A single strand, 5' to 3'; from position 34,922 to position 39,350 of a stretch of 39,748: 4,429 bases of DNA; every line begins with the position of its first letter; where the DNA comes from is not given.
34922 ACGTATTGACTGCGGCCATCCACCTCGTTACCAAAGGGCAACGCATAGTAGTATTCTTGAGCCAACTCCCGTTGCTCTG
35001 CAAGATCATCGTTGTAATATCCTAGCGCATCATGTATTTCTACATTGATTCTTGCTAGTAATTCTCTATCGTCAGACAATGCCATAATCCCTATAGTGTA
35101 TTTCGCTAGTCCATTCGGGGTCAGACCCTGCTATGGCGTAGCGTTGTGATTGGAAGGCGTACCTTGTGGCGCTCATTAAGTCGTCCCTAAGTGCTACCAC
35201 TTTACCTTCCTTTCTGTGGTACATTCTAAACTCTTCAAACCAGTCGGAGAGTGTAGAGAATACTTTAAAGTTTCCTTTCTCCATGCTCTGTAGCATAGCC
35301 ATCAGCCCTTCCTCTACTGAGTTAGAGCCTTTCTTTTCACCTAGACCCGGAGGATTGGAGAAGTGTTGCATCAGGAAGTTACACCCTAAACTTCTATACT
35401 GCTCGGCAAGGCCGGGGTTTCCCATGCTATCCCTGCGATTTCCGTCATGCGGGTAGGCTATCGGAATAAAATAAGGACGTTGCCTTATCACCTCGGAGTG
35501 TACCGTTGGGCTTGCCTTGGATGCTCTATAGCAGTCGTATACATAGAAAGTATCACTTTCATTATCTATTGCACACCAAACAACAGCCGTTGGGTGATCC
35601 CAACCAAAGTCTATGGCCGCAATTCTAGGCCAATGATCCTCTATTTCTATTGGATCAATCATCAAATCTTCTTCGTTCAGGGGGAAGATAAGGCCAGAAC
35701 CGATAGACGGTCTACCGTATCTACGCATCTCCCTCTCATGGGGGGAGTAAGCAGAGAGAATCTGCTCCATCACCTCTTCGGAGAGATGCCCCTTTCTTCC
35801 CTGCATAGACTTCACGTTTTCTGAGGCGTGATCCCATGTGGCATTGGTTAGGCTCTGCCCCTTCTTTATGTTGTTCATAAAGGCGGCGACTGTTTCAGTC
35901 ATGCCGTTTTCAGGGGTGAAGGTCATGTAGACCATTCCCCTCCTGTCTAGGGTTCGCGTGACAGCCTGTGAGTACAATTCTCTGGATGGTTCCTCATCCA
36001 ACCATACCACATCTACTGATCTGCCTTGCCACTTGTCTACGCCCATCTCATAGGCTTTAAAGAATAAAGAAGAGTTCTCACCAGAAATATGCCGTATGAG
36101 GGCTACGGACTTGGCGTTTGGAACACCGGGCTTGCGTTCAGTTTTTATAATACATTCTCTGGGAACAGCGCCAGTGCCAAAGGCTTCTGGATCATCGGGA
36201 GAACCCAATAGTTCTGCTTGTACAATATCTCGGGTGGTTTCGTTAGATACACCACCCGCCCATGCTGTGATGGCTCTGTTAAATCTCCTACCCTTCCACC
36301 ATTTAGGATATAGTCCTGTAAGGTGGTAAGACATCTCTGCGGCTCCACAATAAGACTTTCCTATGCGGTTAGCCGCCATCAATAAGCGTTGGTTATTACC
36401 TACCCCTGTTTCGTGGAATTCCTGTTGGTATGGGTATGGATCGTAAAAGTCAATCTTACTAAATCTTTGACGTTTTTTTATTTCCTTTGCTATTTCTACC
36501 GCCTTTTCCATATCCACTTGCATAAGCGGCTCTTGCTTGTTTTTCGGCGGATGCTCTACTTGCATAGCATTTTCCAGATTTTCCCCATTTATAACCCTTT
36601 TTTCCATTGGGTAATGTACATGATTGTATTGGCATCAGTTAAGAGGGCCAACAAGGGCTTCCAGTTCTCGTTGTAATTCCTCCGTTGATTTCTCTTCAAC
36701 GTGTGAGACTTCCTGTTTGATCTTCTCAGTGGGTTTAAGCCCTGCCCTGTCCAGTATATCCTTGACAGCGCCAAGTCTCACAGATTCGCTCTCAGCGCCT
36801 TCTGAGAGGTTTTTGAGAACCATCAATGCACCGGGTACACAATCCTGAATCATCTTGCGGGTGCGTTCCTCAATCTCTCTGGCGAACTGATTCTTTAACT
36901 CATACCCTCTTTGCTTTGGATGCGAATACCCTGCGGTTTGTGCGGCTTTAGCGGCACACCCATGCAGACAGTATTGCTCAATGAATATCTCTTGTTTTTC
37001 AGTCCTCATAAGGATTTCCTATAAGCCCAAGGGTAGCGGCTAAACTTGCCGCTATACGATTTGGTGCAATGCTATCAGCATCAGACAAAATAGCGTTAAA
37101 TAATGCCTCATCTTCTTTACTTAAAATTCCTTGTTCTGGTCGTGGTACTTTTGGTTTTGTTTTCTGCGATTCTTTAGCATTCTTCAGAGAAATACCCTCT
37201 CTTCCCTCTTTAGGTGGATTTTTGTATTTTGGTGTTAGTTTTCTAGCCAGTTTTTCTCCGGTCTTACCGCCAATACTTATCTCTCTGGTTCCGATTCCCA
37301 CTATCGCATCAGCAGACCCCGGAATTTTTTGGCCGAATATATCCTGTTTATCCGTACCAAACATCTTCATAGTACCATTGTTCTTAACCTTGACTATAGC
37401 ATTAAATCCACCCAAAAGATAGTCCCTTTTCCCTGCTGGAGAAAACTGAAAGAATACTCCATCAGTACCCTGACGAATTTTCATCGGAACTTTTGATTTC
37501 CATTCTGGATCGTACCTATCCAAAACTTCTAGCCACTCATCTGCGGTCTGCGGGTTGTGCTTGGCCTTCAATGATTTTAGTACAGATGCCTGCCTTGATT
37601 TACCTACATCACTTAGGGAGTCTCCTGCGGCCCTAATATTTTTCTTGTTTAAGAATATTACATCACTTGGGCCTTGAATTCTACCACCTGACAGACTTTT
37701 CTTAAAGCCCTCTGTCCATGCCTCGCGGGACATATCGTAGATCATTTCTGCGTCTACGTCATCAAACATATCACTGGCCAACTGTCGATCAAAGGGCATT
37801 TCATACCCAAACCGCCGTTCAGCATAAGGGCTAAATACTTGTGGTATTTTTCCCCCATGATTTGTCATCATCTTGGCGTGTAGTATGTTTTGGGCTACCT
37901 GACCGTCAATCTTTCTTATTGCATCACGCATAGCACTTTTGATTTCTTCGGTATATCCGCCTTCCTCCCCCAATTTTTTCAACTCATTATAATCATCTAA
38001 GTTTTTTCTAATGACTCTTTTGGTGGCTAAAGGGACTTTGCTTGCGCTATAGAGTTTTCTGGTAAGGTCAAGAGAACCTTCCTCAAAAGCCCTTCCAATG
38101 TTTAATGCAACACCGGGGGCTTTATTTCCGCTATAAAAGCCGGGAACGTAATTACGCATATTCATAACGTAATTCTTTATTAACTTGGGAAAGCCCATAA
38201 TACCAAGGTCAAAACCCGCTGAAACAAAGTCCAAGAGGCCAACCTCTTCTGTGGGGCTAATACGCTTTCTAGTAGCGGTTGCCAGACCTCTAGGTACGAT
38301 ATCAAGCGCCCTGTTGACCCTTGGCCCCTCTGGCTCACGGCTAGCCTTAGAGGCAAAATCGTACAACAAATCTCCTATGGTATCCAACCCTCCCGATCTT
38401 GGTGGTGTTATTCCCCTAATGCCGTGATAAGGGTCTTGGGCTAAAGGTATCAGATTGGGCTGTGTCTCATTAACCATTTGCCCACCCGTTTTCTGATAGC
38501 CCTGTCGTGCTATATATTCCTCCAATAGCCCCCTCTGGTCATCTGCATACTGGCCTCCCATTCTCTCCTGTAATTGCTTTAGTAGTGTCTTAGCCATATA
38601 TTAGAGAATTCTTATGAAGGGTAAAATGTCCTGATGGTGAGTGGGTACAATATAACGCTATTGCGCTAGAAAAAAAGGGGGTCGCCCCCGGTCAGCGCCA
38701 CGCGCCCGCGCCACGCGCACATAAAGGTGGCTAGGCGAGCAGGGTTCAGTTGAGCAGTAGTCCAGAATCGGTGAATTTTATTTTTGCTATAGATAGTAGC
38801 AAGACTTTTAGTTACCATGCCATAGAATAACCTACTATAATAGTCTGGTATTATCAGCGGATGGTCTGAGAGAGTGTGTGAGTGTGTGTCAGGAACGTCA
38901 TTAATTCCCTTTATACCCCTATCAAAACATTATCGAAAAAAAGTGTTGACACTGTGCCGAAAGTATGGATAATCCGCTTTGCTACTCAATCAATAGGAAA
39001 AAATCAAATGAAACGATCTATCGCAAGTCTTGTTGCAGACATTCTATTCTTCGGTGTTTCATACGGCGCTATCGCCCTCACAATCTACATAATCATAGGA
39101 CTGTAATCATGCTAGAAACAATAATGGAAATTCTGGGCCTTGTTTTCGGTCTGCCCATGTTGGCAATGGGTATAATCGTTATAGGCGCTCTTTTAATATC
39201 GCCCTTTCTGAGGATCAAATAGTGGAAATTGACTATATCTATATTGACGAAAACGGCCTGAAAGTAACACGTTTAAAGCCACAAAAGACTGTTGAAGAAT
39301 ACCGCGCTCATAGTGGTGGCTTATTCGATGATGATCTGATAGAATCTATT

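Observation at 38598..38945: Promoter, GC-rich ~100-nt leader and intrinsic terminator placed in front of the entire 28.7-kb late operon (lambda PR'/tR'-style switch, or a free-standing small RNA)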

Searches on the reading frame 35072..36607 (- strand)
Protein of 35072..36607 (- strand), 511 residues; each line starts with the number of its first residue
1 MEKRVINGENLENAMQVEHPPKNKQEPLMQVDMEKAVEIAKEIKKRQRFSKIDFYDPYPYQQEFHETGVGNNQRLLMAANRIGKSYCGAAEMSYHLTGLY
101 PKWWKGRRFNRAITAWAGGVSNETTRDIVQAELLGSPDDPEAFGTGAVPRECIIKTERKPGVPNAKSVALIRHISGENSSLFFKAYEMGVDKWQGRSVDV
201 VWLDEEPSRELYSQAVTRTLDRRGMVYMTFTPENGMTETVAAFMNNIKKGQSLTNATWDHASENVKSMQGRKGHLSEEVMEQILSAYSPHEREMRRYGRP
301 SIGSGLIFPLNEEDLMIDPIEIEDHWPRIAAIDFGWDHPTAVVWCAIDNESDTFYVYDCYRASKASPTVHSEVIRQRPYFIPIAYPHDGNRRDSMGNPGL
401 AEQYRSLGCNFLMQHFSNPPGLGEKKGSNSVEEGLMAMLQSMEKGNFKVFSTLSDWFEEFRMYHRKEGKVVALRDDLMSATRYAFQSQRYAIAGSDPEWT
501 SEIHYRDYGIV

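Call 9: search_protein_families(library=phrogs, proteins=[window:35072-36607:-])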
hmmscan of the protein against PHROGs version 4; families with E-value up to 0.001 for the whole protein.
window:35072-36607:- (511 aa): 4 families
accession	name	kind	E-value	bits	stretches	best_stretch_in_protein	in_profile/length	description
phrog_31467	-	unknown function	6e-48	164.6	1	62-263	46-252/261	-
phrog_2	-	head and packaging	7.7e-35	121.8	1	38-492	231-596/807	terminase large subunit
phrog_5653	-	head and packaging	1.4e-28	100.9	1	303-491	6-183/199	terminase large subunit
phrog_30463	-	unknown function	6.2e-15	56.7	1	426-492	10-77/101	-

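Call 31: search_dna_similar(query=window:35072-36607:-, collection=phages, mode=protein, max_rows=40)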
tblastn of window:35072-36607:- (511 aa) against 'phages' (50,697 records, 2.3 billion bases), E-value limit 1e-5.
Records with a match: 434; places in all: 438; records where one place covers at least 80% of the query: 401.
Best place of each record, by identity: <60% 434.
By first word of the organism name: Pseudomonas 111; Escherichia 101; Salmonella 98; Vibrio 18; Caudoviricetes 13; Aeromonas 11; Proteus 10; Enterobacteria 10; Arthrobacter 8; Cronobacter 6; and 25 more.
By host as written in the record: Escherichia coli 62; Pseudomonas aeruginosa 39; - 39; Salmonella enterica subsp. enterica serovar Typhimurium 21; Salmonella sp. 17; Pseudomonas aeruginosa PAO1 16; Salmonella enterica 11; Pseudomonas sp. 9; and 129 more.
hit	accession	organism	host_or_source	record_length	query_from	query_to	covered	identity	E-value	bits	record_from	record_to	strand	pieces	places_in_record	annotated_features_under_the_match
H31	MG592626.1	Vibrio phage 1.262.O._10N.286.51.A9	Vibrio breoganii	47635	47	510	91%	52.9%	2e-158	504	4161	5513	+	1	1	terminase-like family protein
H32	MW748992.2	Vibrio phage vB_ValP_IME234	Vibrio alginolyticus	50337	47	511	91%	52.1%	1e-156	499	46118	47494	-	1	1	terminase large subunit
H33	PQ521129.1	Photobacterium phage PhCF1.2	Photobacterium ganghwense CF1.2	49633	47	511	91%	52.0%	6e-155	494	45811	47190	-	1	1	terminase large subunit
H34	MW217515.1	Vibrio phage VpJYP1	Vibrio parahaemolyticus CCTCC AB 2014205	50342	47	511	91%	51.9%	2e-156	499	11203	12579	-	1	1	terminase large subunit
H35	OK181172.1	Vibrio phage 536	Vibrio parahaemolyticus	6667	47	511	91%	51.9%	7e-157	498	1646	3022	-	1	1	terminase large subunit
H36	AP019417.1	Vibrio phage KIT05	Vibrio parahaemolyticus ATCC 17802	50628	47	511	91%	51.9%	2e-156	498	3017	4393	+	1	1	terminase large subunit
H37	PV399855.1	Vibrio phage Ph19S9E2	Vibrio parahaemolyticus vp19S9E2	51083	47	511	91%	51.9%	2e-156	498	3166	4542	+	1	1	record has no annotation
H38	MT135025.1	Vibrio phage V07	Vibrio parahaemolyticus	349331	47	511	91%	51.9%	3e-156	498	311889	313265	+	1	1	terminase large subunit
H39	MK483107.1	Vibrio phage vB_VpP_BA6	Vibrio parahaemolyticus 23201444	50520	47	511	91%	51.7%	4e-156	498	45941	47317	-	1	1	terminase large subunit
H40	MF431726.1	Vibrio phage vB_ValP_IME271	Vibrio alginolyticus IME271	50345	47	511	91%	51.7%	4e-156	498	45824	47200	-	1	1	terminase large subunit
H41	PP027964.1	Vibrio phage VpP_43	Vibrio parahaemolyticus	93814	47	511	91%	51.7%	4e-156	498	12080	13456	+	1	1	record has no annotation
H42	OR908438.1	Vibrio phage vB_ValC_WD615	Vibrio alginolyticus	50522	47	511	91%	51.7%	9e-156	496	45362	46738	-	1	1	terminase large subunit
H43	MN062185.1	Vibrio phage Phriendly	Vibrio natriegens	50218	47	511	91%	51.6%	5e-153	489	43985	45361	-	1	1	terminase large subunit | ribosome_binding_site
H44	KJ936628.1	Vibrio phage VPp1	Vibrio parahaemolyticus VP 17802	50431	47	511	91%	51.5%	1e-155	496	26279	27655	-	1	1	terminase large subunit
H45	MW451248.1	Vibrio phage VP506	Vibrio parahaemolyticus VP506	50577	47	495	88%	52.8%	2e-157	501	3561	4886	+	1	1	record has no annotation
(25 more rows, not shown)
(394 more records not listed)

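Call 45: find_related_loci(query=window:35072-36607:-, collection=viral_contigs, flank=5000)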
Query window:35072-36607:- (511 aa) in viral_contigs; peptide patterns used: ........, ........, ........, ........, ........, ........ (x = any residue, [..] = any of these).
599 stretches matched a pattern (row limit reached: there are more); 592 encode a relative of the query (tblastn E <= 1e-3); the best 80 are kept; 80 distinct loci.
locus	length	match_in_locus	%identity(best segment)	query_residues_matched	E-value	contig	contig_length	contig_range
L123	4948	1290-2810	95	2-511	0e+0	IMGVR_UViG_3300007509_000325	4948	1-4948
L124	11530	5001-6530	94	2-511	0e+0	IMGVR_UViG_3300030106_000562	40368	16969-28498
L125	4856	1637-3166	93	2-511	0e+0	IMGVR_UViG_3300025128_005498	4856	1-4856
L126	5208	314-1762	94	29-511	0e+0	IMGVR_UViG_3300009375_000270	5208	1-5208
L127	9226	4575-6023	93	29-511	0e+0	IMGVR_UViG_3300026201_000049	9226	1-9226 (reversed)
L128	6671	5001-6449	93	29-511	0e+0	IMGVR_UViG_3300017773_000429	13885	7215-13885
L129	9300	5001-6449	92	29-511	0e+0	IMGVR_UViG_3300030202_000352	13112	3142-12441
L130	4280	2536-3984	92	29-511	0e+0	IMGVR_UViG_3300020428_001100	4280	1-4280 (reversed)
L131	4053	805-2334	86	2-511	0e+0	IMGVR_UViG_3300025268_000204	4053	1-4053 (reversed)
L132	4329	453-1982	85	2-511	0e+0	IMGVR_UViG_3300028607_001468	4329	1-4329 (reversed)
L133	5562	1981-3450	87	22-511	0e+0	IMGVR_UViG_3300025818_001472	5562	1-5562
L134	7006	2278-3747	87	22-511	0e+0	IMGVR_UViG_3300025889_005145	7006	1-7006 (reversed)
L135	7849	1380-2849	87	22-511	0e+0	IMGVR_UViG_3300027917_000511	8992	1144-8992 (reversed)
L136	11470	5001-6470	87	22-511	0e+0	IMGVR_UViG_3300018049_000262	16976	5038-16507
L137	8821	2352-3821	87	22-511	0e+0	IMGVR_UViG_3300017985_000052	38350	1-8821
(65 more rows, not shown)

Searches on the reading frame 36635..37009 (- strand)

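Call 9: search_protein_families(library=phrogs, proteins=[window:36635-37009:-])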
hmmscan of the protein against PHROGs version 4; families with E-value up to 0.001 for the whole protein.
window:36635-37009:- (124 aa): 6 families
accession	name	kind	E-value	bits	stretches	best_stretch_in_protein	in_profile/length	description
phrog_2538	-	head and packaging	8.4e-14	52.8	1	27-118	29-124/129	terminase small subunit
phrog_51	-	head and packaging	6.9e-09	36.8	1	3-108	90-197/261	terminase small subunit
phrog_7344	-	head and packaging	0.00012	23.3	1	40-118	52-131/161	terminase small subunit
phrog_10899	-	head and packaging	0.00069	19.6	1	31-93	179-242/443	terminase small subunit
phrog_15261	-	unknown function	0.00078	20.9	0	49-116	28-97/99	-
phrog_2109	-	unknown function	0.00086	19.9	0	53-120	131-198/230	-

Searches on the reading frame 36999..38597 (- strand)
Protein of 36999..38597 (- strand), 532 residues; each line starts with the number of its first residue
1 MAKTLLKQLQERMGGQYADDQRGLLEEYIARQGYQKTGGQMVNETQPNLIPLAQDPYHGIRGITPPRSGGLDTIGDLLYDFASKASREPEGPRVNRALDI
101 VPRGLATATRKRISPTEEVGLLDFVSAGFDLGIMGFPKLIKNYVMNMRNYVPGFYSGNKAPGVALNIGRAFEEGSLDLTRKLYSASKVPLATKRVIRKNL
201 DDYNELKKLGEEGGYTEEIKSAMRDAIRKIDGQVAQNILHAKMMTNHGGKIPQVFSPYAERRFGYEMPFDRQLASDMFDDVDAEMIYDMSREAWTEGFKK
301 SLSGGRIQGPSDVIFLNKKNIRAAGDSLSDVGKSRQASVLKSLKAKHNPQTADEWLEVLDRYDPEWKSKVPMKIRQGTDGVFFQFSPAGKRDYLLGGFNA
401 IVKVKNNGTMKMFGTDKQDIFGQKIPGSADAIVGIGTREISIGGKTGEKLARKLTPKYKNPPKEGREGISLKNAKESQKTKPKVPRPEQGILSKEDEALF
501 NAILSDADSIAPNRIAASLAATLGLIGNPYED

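Call 9: search_protein_families(library=phrogs, proteins=[window:36999-38597:-])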
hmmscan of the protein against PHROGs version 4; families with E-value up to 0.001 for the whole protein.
window:36999-38597:- (532 aa): 0 families

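Call 10: search_dna_similar(query=window:36999-38597:-, collection=phages, mode=protein, max_rows=30)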
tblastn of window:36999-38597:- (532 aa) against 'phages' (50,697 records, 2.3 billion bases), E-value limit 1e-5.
No match.

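Call 12: find_related_loci(query=window:36999-38597:-, collection=viral_contigs, flank=4000)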
Query window:36999-38597:- (532 aa) in viral_contigs; peptide patterns used: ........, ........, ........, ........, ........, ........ (x = any residue, [..] = any of these).
9 stretches matched a pattern; 2 encode a relative of the query (tblastn E <= 1e-3); 2 distinct loci.
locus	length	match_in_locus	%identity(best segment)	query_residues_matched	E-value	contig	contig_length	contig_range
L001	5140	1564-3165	90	1-532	0e+0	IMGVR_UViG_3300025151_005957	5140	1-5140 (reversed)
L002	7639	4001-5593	51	1-532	5e-159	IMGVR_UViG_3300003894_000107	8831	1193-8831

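Call 50: search_protein_families(library=pfam, proteins=[window:36999-38597:-], max_evalue=0.01)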
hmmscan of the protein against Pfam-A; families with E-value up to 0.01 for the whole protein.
window:36999-38597:- (532 aa): 0 families

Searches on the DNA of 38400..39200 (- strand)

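Call 5: search_dna_similar(query=window:38400-39100:-, collection=phages, mode=distant, max_rows=40)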
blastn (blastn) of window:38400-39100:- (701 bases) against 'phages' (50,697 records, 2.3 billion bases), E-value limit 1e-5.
No match.

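Call 13: search_rna_families(source=window, start=38400, end=39200, threshold=evalue, max_evalue=10)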
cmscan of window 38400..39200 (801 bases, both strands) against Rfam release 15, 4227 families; matches with E-value up to 10: 1.
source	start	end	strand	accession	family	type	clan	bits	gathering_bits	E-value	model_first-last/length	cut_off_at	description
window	38763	38893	+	RF01295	SCARNA7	Gene; snRNA; snoRNA; scaRNA;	-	11.6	65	1.6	1-330/330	no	Small Cajal body-specific RNA 7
